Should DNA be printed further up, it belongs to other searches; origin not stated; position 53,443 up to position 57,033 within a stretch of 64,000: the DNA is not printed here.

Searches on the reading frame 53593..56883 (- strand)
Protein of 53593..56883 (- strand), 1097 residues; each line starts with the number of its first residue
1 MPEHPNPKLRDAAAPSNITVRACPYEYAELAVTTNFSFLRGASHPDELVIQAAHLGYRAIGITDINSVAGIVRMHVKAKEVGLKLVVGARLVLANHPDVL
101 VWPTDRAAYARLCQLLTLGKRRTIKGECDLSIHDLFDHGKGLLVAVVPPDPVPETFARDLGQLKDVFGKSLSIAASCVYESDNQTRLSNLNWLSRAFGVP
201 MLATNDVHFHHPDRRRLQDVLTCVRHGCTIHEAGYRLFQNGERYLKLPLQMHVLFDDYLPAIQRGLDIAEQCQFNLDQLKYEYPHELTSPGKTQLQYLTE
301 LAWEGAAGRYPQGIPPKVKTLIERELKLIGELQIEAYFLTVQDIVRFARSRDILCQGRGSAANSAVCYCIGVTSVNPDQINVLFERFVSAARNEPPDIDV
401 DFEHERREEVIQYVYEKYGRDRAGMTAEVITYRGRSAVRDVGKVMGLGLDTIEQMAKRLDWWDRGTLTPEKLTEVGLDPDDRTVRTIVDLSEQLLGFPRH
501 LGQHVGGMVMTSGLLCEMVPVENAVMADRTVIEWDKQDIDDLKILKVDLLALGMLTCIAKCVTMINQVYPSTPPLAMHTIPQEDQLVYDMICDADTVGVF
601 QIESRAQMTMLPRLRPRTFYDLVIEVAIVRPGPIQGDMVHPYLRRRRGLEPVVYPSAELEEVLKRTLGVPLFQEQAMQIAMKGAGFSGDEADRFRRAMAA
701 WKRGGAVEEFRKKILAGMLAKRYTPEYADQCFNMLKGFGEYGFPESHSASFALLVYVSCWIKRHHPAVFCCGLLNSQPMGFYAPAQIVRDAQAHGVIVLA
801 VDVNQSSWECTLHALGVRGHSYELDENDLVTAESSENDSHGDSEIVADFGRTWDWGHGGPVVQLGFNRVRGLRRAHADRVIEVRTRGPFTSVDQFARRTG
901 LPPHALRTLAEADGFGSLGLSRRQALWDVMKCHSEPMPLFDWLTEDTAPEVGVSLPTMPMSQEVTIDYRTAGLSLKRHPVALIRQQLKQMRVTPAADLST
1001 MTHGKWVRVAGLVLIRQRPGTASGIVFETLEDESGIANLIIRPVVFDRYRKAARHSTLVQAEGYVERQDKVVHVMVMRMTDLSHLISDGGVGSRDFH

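Call 65: search_protein_families(library=ncbifam, max_evalue=0.00001, proteins=[window:53593-56883:-])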
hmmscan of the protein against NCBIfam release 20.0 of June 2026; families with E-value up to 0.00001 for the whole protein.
window:53593-56883:- (1097 aa): 12 families
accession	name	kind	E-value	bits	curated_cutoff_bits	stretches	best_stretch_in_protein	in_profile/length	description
NF004225.0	PRK05672.1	subfamily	0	1397.6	939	1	26-1097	5-1047/1047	error-prone DNA polymerase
NF004226.0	PRK05673.1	equivalog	1e-174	583.3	1002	1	26-1084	5-1064/1146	DNA polymerase III subunit alpha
NF005298.0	PRK06826.1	equivalog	1.8e-160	536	1260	2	162-1083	162-1073/1151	DNA polymerase III subunit alpha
TIGR00594.1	polc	superfamily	5.5e-153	511.4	434.35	1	28-809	2-813/1022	DNA polymerase III subunit alpha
NF005377.0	PRK06920.1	equivalog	7.4e-123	411.5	1806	2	163-817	150-800/1108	DNA polymerase III subunit alpha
NF005617.0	PRK07374.1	equivalog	7.6e-104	348.6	1653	1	188-812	190-828/1170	DNA polymerase III subunit alpha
NF004550.0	PRK05898.1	equivalog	9.9e-96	321.9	1182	1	261-811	194-742/971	DNA polymerase III subunit alpha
NF005582.0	PRK07279.1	equivalog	1.3e-94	318.1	1279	1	28-805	3-736/1033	DNA polymerase III subunit alpha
NF005516.0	PRK07135.1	equivalog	2.5e-94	317.2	1084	1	262-809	196-744/974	DNA polymerase III DnaE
NF007079.0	PRK09532.1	equivalog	1.2e-78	265.2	1525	1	189-743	187-776/876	DNA polymerase III subunit alpha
NF001688.0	PRK00448.1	equivalog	2.1e-21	75.3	873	1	29-95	340-406/1445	PolC-type DNA polymerase III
TIGR01405.1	polC_Gram_pos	equivalog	1.2e-18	66.3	1043.45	0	28-95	105-172/1211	DNA polymerase III subunit alpha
